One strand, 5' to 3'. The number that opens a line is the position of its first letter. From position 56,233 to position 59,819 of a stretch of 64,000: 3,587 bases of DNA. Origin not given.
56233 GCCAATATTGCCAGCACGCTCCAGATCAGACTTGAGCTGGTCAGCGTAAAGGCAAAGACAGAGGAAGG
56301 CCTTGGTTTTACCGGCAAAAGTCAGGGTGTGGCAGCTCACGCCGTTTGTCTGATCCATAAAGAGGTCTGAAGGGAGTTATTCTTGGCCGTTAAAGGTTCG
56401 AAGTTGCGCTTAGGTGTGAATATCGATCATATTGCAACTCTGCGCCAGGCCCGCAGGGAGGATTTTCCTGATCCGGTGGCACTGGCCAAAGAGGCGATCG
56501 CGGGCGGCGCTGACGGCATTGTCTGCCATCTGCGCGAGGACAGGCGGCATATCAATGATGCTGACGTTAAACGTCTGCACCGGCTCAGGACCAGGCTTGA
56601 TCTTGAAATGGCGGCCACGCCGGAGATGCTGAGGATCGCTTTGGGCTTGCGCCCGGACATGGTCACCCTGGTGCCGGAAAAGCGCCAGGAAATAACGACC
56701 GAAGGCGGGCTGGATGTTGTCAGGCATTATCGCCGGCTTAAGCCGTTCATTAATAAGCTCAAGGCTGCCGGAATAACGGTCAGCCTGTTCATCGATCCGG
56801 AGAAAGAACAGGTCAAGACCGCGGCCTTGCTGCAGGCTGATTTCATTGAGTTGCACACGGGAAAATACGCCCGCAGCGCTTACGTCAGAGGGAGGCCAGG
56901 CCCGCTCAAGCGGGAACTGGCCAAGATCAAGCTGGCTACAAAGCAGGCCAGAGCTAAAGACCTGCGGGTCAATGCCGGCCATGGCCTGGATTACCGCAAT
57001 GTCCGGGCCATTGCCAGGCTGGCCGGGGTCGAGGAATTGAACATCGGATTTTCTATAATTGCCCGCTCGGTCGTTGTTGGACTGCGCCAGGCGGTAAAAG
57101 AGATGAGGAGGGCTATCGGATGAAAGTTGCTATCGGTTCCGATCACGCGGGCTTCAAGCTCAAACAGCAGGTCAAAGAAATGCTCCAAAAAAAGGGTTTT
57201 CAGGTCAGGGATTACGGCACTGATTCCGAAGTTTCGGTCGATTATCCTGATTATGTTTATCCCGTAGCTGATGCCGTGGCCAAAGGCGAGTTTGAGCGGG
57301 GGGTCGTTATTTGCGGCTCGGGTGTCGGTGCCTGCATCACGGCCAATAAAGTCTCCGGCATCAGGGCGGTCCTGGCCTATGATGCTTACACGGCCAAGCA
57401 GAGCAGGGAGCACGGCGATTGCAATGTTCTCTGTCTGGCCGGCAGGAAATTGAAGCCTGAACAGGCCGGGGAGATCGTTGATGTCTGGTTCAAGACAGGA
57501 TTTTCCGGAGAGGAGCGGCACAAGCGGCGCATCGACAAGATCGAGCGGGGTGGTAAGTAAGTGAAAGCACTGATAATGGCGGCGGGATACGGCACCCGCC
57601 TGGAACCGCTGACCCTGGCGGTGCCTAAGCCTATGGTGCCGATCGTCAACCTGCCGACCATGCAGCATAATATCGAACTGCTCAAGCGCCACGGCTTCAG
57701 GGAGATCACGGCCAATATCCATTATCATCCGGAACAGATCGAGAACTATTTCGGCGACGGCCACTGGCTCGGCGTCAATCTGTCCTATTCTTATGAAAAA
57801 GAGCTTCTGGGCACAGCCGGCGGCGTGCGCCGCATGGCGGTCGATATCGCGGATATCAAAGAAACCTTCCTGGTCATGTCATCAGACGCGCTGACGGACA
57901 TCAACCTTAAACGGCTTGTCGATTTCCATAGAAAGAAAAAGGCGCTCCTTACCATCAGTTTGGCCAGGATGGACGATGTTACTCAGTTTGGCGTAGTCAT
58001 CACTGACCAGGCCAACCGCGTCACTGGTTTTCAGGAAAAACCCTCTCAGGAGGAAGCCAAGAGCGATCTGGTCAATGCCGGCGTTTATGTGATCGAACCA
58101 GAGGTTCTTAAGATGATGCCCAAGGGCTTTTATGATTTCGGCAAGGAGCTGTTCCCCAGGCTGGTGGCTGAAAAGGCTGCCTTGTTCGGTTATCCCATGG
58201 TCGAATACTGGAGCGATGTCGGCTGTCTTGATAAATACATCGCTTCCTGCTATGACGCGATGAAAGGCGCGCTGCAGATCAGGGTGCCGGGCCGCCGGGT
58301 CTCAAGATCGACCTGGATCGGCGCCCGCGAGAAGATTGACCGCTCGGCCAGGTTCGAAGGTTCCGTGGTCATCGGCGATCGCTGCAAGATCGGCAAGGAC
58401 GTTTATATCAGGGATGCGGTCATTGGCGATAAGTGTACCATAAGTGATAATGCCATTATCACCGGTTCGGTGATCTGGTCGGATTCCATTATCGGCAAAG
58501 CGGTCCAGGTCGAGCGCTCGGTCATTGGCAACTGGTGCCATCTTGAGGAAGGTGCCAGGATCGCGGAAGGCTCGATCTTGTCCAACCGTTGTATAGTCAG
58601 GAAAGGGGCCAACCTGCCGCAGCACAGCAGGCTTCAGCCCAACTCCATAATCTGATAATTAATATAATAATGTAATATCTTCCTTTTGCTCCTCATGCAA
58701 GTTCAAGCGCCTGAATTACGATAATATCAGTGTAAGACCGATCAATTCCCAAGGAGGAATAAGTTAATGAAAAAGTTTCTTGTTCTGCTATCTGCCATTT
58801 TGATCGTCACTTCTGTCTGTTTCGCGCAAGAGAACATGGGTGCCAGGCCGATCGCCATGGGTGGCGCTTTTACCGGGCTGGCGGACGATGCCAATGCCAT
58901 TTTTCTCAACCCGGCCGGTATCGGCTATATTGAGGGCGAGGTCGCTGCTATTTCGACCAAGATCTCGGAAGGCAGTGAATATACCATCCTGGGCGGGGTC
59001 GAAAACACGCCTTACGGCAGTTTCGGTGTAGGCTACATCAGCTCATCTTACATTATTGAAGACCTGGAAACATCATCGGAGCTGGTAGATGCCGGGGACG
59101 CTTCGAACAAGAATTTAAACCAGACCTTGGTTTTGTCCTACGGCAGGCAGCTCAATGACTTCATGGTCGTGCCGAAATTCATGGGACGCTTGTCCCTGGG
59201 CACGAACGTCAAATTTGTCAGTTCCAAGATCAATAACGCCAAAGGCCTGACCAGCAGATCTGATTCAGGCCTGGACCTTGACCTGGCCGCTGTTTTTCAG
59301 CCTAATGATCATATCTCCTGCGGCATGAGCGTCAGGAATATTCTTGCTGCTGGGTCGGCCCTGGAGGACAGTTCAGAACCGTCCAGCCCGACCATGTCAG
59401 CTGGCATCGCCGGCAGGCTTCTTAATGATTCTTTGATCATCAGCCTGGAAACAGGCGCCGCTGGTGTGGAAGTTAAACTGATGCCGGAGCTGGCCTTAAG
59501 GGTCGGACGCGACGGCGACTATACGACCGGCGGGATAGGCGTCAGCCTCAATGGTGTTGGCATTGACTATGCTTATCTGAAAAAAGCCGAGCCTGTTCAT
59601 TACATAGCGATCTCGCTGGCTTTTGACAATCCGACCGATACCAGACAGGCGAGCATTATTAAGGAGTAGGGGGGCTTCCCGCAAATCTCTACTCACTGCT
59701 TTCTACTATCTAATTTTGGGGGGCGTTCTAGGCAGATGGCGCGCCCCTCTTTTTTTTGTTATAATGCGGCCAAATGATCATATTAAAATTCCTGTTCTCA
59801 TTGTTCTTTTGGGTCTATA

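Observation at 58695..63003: Fixed-spacing promoter-like motif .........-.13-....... repeated in front of orphan genes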

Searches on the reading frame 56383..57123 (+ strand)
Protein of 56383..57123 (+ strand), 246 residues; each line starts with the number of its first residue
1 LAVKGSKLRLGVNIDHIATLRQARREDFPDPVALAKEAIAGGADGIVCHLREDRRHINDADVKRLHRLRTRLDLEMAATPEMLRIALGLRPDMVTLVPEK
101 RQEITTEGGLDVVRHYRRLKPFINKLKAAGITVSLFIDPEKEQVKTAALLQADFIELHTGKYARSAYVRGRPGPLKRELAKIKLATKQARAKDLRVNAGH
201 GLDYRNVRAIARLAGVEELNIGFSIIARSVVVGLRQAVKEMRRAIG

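Call 8: search_protein_families(library=pfam, proteins=[window:56383-57123:+], max_evalue=0.01)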
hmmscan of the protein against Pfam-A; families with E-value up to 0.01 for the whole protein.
window:56383-57123:+ (246 aa): 1 family
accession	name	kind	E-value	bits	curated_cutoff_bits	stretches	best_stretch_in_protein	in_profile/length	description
PF03740.19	PdxJ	-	6.3e-94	313.9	24.5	1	9-245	1-234/234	Pyridoxal phosphate biosynthesis protein PdxJ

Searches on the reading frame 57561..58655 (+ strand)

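Call 8: search_protein_families(library=pfam, proteins=[window:57561-58655:+], max_evalue=0.01)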
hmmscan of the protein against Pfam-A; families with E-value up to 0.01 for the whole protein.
window:57561-58655:+ (364 aa): 10 families
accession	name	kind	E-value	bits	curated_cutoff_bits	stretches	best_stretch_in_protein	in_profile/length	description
PF00483.29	NTP_transferase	-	3.9e-49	167.9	21.2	1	2-228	1-237/245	Nucleotidyl transferase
PF25084.1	LbH_EIF2B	-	3.6e-22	78.8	54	1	258-351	11-104/105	EIF2B subunit epsilon LbH domain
PF00132.30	Hexapep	-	1.2e-11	44.2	27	3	269-302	2-36/36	Bacterial transferase hexapeptide (six repeats)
PF24894.1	Hexapep_GlmU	-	8.2e-09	36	23.3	1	242-300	27-83/104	GlmU-like, C-terminal hexapeptide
PF07959.18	Fucose_pyrophosphorylase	-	9e-08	31.9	34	0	307-359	288-342/418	Fucose pyrophosphorylase domain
PF25087.1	GMPPB_C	-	4.3e-05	23.6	39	1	259-356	7-99/110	GMPPB C-terminal domain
PF12804.13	NTP_transf_3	-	0.00012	22.7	27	1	3-110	1-96/160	MobA-like NTP transferase domain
PF14602.12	Hexapep_2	-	0.001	19.2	27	1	269-301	2-33/34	Hexapeptide repeat of succinyl-transferase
PF16314.11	DUF4954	-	0.0031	16.7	26.2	1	270-352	175-254/433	Domain of unknown function (DUF4954)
PF25247.1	LbH_GLGC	-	0.0068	16.8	27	0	299-340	12-52/135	GLGC left-handed parallel beta-helix domain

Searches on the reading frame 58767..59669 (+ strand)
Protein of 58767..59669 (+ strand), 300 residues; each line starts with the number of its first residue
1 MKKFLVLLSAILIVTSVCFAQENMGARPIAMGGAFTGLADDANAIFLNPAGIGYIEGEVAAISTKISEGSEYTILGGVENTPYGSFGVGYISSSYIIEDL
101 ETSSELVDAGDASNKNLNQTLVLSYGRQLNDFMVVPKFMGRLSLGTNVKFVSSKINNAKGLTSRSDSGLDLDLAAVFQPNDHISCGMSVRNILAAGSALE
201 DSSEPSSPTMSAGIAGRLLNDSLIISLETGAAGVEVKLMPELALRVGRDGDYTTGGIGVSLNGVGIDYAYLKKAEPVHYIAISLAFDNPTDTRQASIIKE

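Call 8: search_protein_families(library=pfam, proteins=[window:58767-59669:+], max_evalue=0.01)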
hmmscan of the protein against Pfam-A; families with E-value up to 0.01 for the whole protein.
window:58767-59669:+ (300 aa): 0 families

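Call 58: search_protein_families(library=ncbifam, proteins=[window:58767-59669:+], max_evalue=0.01)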
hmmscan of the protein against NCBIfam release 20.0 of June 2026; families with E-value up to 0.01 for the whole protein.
window:58767-59669:+ (300 aa): 4 families
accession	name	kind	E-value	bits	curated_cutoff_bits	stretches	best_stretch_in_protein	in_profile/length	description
NF033709.1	PorV_fam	subfamily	6.6e-19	68.6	90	2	15-196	2-184/326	PorV/PorQ family protein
NF052325.1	PorVQ2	equivalog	3.5e-07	29.4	325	1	23-157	33-169/354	putative type IX sorting system protein PorV2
NF033711.1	T9SS_PorQ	equivalog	1.5e-06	27.5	220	0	140-218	140-213/335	type IX secretion system protein PorQ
NF033710.1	T9SS_OM_PorV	equivalog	0.00036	19.8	250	0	13-59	22-68/367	type IX secretion system outer membrane channel protein PorV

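Call 62: find_homologous_proteins(query=window:58767-59669:+, max_evalue=0.001)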
Query window:58767-59669:+ (300 aa): 140 proteins with E <= 0.001 among 5498 candidates; the best 120 are listed.
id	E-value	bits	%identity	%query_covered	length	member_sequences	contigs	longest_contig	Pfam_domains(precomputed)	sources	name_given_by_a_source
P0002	2.9e-187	638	100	100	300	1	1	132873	-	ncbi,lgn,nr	ncbi:MAG: hypothetical protein JW782_02915 [Candidatus Saganbacteria bacterium]|nr:hypothetical prot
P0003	3.9e-110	385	61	100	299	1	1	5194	-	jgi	-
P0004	2.0e-104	367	57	100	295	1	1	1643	-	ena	-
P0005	4.0e-104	366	57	99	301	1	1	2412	-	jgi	jgi:hypothetical protein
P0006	1.7e-103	364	56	99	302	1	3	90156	-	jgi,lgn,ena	-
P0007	6.4e-103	362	64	90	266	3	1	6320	-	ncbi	ncbi:MAG: hypothetical protein ABID35_02390, partial [Candidatus Margulisiibacteriota bacterium]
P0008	2.1e-100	354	56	99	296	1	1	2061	-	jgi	jgi:hypothetical protein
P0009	1.8e-99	350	55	99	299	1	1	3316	-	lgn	-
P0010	7.3e-99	348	56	99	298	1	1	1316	-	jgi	jgi:hypothetical protein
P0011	9.9e-99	348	57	99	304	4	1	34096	-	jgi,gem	-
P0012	1.3e-98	348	56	99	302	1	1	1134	-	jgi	jgi:hypothetical protein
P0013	4.0e-98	346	54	99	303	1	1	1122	-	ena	-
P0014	9.8e-96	338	55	99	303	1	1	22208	-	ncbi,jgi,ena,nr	ncbi:MAG: hypothetical protein KKA31_00310 [Candidatus Margulisbacteria bacterium]|nr:hypothetical p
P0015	9.2e-94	332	53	99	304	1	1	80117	-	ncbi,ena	-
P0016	2.4e-93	330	55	99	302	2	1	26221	PF03349.23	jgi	jgi:hypothetical protein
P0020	8.6e-92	325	52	100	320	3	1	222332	-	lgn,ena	-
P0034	4.0e-67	244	44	96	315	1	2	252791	-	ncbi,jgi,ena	ncbi:MAG: hypothetical protein WC632_02615 [Candidatus Margulisiibacteriota bacterium]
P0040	2.0e-53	199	41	96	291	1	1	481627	-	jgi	jgi:hypothetical protein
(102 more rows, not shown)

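Call 63: find_encoding_contigs(protein=P0034, flank=10000, max_places=2)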
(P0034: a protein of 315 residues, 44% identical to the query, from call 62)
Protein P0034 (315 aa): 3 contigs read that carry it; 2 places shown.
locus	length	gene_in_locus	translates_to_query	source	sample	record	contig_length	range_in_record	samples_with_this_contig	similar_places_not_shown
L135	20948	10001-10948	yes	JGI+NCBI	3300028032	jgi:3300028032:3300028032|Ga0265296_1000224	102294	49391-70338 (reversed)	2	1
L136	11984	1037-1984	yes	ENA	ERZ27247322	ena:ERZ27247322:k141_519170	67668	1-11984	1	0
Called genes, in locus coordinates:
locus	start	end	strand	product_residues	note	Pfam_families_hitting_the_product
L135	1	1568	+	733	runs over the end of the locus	PF13431:TPR_17 (faint), PF04932:Wzy_C, PF07719:TPR_2 (faint), PF13414:TPR_11 (faint), PF13428:TPR_14 (faint), PF14559:TPR_19 (faint), PF00515:TPR_1 (faint), PF13371:TPR_9 (faint)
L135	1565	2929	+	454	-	PF13727:CoA_binding_3, PF02397:Bac_transf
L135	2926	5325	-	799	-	PF09136:Glucodextran_B (weak), PF19077:Big_13 (faint), PF13860:FlgD_ig (faint)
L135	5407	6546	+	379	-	PF01266:DAO (faint), PF13450:NAD_binding_8 (faint), PF13738:Pyr_redox_3 (faint), PF01494:FAD_binding_3 (weak)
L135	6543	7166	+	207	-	PF02698:DUF218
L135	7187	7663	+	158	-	PF02542:YgbB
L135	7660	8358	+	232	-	PF03740:PdxJ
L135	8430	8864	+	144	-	PF02502:LacAB_rpiB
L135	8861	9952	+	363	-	PF00483:NTP_transferase, PF12804:NTP_transf_3 (weak), PF24894:Hexapep_GlmU (faint), PF25084:LbH_EIF2B, PF00132:Hexapep, PF25087:GMPPB_C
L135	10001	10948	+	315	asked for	-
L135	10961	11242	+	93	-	-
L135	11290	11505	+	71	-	-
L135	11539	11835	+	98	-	-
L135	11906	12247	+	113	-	-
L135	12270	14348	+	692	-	-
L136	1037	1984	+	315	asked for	-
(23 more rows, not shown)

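Call 64: find_encoding_contigs(protein=P0040, flank=10000, max_places=2)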
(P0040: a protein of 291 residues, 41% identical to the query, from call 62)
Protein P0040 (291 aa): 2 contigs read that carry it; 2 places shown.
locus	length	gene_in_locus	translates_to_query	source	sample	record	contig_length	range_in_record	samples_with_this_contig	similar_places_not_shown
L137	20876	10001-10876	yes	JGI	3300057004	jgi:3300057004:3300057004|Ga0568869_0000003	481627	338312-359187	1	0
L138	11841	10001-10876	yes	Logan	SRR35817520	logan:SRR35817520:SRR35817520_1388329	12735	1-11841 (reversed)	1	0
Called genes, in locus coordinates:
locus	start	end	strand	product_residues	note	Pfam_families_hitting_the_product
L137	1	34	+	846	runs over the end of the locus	PF04932:Wzy_C, PF07719:TPR_2 (faint), PF13174:TPR_6 (faint), PF13181:TPR_8 (faint), PF13371:TPR_9 (faint), PF23914:TPR_CcmH_CycH (faint), PF00515:TPR_1 (faint), PF14559:TPR_19 (weak), +3 more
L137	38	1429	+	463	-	PF13727:CoA_binding_3, PF02397:Bac_transf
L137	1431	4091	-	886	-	PF19077:Big_13 (faint), PF09136:Glucodextran_B (faint), PF27332:TP_0781 (faint)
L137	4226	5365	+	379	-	PF01266:DAO (faint), PF01494:FAD_binding_3 (faint), PF13450:NAD_binding_8 (faint), PF13738:Pyr_redox_3 (weak)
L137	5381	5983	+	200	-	PF02698:DUF218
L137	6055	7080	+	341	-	PF01073:3Beta_HSD, PF01370:Epimerase, PF02719:Polysacc_synt_2 (weak), PF04321:RmlD_sub_bind, PF05368:NmrA (weak), PF07993:NAD_binding_4 (faint), PF13460:NAD_binding_10 (weak), PF16363:GDP_Man_Dehyd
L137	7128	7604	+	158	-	PF02542:YgbB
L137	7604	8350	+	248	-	PF03740:PdxJ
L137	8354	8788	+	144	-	PF02502:LacAB_rpiB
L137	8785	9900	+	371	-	PF00483:NTP_transferase, PF12804:NTP_transf_3 (weak), PF25247:LbH_GLGC (faint), PF24894:Hexapep_GlmU (faint), PF25084:LbH_EIF2B, PF00132:Hexapep, PF25087:GMPPB_C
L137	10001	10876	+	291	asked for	-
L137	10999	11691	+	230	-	PF01553:Acyltransferase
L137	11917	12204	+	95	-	-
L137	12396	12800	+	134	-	PF05635:23S_rRNA_IVP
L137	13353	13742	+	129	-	-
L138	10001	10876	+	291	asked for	-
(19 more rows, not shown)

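Call 65: find_encoding_contigs(protein=P0020, flank=10000, max_places=2)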
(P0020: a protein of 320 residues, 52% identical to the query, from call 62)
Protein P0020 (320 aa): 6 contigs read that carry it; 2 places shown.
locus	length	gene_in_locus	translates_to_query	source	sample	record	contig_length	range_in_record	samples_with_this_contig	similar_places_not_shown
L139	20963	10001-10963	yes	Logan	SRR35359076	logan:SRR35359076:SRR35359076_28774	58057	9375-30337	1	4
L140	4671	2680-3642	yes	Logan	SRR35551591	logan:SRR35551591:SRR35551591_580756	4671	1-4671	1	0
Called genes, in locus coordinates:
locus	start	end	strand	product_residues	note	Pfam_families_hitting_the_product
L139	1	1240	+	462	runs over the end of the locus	PF13727:CoA_binding_3, PF02397:Bac_transf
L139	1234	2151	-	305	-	-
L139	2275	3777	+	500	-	-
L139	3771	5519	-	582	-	-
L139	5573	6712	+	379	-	PF01494:FAD_binding_3 (faint)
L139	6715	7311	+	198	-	PF02698:DUF218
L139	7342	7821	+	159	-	PF02542:YgbB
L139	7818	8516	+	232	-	PF03740:PdxJ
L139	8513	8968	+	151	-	PF02502:LacAB_rpiB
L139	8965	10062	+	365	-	PF00483:NTP_transferase, PF24894:Hexapep_GlmU (faint), PF25084:LbH_EIF2B, PF25087:GMPPB_C, PF00132:Hexapep (weak), PF25087:GMPPB_C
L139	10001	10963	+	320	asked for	-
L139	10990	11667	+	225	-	PF01553:Acyltransferase (weak)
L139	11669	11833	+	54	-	-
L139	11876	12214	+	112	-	-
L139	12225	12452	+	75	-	-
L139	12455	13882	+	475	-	-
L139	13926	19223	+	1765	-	-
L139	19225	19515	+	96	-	-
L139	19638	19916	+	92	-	-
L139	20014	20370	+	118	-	-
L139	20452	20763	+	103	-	-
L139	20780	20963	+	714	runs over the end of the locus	-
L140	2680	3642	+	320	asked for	-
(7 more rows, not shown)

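Call 73: search_solved_structures(query=A2, max_evalue=1)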
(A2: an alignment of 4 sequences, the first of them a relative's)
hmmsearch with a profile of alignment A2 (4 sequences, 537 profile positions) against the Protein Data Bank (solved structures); distinct sequences matched with E-value up to 1: 3.
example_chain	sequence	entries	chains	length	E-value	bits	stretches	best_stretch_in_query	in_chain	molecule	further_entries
8ouy_A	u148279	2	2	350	0.82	11.4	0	163-244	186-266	DNA repair protein RAD51 homolog 2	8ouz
8faz_B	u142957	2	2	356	0.84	11.4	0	163-244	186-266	DNA repair protein RAD51 homolog 2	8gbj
9q2a_B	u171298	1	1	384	0.96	11.2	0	163-244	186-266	DNA repair protein RAD51 homolog 2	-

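Call 74: search_solved_structures(query=A3, max_evalue=1)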
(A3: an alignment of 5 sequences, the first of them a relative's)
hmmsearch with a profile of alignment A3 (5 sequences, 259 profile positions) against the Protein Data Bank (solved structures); distinct sequences matched with E-value up to 1: 0.

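Call 75: search_solved_structures(query=A4, max_evalue=1)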
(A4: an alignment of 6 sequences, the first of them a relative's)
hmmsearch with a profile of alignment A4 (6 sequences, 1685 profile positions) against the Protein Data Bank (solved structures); distinct sequences matched with E-value up to 1: 1.
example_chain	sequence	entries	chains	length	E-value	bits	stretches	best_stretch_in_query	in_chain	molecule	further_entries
9h2s_A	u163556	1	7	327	0.91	10.1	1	416-481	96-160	Low conductance mechanosensitive channel YnaI,Small-conductance mechanosensitive channel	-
